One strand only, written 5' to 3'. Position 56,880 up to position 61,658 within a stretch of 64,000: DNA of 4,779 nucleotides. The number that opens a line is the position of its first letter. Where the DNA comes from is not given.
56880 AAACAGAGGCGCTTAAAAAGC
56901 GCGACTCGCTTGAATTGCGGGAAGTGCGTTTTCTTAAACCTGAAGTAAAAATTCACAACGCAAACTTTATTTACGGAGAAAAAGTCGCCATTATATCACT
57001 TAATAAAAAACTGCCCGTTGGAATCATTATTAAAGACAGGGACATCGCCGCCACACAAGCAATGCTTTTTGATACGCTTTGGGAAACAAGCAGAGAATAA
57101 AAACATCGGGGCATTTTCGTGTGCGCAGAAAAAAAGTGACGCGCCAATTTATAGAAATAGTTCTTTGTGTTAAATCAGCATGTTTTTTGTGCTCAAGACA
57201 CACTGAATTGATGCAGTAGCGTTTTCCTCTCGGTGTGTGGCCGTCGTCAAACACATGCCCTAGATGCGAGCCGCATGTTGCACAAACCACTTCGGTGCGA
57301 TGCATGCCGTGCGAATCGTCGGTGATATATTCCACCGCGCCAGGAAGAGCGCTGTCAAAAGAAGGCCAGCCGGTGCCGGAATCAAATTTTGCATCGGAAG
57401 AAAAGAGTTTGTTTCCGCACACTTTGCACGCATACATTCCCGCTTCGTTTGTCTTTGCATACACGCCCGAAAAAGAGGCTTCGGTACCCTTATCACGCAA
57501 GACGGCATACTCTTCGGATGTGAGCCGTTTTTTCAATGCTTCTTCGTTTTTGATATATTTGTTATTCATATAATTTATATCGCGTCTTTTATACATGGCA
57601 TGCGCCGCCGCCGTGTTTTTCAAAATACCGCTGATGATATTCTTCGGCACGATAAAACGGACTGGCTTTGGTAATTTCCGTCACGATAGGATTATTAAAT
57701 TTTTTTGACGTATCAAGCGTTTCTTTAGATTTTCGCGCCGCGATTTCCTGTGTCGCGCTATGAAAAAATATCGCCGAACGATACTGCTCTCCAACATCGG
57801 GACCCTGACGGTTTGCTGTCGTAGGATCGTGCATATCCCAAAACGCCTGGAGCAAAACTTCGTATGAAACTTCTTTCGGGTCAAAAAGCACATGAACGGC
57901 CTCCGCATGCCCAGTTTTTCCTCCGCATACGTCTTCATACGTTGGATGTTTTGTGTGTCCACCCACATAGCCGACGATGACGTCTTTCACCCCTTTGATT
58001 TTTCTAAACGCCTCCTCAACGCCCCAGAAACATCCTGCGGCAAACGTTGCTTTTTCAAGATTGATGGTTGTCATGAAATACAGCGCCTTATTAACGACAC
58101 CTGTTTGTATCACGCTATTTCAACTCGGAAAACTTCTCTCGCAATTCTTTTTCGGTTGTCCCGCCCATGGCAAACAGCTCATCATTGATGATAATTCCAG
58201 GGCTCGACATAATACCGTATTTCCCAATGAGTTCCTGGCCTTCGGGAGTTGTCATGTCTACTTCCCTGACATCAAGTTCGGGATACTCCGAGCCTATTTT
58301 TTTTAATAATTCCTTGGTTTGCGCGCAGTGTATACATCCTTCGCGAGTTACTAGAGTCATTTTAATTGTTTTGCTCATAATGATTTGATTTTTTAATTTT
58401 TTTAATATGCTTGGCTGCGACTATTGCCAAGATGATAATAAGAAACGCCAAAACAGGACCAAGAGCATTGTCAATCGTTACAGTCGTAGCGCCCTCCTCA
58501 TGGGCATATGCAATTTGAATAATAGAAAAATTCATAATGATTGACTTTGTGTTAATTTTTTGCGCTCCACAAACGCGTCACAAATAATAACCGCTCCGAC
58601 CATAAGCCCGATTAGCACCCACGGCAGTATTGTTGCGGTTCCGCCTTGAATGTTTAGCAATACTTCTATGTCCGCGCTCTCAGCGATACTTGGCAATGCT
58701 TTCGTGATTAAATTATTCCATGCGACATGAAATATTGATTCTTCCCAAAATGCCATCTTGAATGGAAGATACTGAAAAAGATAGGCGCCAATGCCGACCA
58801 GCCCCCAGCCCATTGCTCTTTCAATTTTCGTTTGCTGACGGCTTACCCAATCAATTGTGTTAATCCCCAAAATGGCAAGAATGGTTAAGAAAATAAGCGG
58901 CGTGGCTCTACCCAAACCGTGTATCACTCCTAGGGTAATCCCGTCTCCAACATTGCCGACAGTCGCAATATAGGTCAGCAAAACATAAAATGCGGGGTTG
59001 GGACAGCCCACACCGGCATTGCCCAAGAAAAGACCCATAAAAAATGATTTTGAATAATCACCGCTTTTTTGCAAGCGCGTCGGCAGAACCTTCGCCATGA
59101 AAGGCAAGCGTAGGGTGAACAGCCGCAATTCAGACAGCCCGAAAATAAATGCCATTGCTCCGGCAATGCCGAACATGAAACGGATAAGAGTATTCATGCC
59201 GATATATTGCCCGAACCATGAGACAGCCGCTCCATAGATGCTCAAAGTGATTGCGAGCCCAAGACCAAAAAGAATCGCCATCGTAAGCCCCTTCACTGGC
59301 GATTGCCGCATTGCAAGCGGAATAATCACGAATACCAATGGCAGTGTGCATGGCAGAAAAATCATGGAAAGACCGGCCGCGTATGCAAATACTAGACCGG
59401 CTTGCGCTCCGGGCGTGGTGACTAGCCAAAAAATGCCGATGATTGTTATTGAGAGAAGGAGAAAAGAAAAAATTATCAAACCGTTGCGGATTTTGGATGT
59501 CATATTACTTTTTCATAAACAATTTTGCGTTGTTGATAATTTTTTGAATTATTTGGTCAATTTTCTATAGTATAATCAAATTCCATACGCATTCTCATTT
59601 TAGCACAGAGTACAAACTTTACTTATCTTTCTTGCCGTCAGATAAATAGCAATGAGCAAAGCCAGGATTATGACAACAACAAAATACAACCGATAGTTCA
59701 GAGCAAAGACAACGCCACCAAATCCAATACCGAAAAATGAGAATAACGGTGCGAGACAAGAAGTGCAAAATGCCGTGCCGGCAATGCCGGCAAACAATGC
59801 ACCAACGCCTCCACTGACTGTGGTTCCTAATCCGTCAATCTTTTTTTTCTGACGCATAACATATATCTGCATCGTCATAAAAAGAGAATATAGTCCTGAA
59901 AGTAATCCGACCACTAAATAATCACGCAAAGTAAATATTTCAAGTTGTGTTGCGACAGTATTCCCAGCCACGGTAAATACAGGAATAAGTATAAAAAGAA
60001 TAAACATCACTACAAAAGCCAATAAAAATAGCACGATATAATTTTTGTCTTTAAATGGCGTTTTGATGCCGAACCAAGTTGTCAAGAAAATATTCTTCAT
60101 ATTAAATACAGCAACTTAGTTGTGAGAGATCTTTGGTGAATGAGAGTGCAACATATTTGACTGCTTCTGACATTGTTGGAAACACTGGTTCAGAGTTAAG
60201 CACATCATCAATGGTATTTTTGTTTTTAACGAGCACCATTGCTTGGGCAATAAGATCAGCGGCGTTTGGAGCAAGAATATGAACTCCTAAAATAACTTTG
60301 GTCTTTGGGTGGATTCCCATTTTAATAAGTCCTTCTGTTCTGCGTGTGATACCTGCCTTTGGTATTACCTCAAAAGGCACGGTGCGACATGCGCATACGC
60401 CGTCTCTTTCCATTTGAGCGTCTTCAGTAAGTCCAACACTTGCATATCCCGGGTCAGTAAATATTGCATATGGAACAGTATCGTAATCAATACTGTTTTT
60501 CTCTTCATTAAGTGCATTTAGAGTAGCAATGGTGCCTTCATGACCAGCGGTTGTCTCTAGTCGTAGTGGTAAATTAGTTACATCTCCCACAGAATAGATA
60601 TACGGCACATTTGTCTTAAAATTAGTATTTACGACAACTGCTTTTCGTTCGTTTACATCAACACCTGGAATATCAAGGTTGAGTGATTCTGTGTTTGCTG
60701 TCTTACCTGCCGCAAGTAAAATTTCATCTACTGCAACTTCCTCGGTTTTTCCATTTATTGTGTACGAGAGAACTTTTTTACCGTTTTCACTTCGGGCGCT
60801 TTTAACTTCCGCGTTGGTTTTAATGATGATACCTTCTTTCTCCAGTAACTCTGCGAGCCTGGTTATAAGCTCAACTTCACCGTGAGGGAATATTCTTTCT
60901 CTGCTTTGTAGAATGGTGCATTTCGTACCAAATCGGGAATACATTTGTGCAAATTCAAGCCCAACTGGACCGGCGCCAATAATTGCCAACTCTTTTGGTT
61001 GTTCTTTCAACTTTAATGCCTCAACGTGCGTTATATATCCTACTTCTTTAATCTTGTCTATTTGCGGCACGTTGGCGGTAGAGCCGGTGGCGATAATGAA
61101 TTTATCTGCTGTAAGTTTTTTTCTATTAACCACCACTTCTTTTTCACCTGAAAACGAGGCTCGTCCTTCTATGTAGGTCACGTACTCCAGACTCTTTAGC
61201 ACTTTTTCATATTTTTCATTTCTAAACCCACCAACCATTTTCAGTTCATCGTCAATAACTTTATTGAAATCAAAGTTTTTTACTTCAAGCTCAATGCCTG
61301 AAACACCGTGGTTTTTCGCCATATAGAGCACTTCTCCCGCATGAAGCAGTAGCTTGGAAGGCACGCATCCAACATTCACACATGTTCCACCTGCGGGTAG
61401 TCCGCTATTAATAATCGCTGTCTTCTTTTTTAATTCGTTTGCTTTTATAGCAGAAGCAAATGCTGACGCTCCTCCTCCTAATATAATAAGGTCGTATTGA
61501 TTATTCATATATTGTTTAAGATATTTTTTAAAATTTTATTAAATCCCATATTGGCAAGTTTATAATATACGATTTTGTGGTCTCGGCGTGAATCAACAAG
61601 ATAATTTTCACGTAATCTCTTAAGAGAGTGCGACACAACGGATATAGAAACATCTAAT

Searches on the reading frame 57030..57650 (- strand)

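Call 74: search_protein_families(library=pfam, proteins=[window:57030-57650:-], max_evalue=0.00001)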
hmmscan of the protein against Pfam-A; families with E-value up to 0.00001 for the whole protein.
window:57030-57650:- (206 aa): 1 family
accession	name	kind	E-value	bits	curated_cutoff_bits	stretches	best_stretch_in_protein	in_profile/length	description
PF01641.26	SelR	-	4.2e-48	162.6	24.9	1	43-155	1-115/116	SelR domain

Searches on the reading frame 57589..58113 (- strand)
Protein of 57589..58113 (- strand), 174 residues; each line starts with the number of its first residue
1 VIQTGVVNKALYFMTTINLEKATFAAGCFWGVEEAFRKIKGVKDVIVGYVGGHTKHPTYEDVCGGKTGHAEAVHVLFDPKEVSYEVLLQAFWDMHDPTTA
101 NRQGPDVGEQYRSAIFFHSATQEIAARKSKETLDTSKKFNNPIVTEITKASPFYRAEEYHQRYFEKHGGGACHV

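Call 74: search_protein_families(library=pfam, proteins=[window:57589-58113:-], max_evalue=0.00001)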
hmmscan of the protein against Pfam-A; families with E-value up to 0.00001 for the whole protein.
window:57589-58113:- (174 aa): 1 family
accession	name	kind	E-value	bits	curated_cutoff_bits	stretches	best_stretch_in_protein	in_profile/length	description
PF01625.27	PMSR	-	2.5e-66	223.1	23.7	1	21-173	1-153/153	Peptide methionine sulfoxide reductase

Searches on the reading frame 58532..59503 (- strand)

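Call 74: search_protein_families(library=pfam, proteins=[window:58532-59503:-], max_evalue=0.00001)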
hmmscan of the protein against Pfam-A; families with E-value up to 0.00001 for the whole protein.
window:58532-59503:- (323 aa): 2 families
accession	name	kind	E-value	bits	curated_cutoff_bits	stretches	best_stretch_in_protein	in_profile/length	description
PF02683.22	DsbD_TM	-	6.5e-10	39.1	27.1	1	38-209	6-184/219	Cytochrome C biogenesis protein transmembrane domain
PF13386.12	DsbD_2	-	4.3e-07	30.4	24.9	0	104-241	67-199/199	Cytochrome C biogenesis protein transmembrane region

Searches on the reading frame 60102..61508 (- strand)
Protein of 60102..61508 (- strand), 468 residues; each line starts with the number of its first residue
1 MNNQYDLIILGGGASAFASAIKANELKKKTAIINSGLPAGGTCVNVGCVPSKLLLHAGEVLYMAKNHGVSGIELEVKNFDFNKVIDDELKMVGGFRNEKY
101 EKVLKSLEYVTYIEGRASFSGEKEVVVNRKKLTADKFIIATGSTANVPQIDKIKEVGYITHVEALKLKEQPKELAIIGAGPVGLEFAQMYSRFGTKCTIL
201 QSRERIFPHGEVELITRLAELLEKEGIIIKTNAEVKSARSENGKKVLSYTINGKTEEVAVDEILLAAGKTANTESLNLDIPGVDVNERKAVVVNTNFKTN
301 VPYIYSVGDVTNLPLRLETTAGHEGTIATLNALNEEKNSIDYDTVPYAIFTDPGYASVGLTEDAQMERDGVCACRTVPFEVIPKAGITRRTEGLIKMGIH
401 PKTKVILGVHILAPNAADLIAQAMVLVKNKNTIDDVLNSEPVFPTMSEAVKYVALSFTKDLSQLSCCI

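Call 74: search_protein_families(library=pfam, proteins=[window:60102-61508:-], max_evalue=0.00001)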
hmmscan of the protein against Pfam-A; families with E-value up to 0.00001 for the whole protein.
window:60102-61508:- (468 aa): 5 families
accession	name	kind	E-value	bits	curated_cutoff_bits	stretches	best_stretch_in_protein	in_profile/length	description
PF07992.20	Pyr_redox_2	-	6.9e-57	193.5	26.1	1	5-320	1-286/291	Pyridine nucleotide-disulphide oxidoreductase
PF02852.28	Pyr_redox_dim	-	3.5e-24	85.6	25.3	1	345-452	1-108/110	Pyridine nucleotide-disulphide oxidoreductase, dimerisation domain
PF00070.33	Pyr_redox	-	1.3e-15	58.1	22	1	174-248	2-76/82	Pyridine nucleotide-disulphide oxidoreductase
PF13738.12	Pyr_redox_3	-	9.9e-09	35.3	30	1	122-308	113-305/305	Pyridine nucleotide-disulphide oxidoreductase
PF03486.20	HI0933_like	-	1.7e-07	31.4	50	0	188-271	84-166/244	HI0933-like protein Rossmann domain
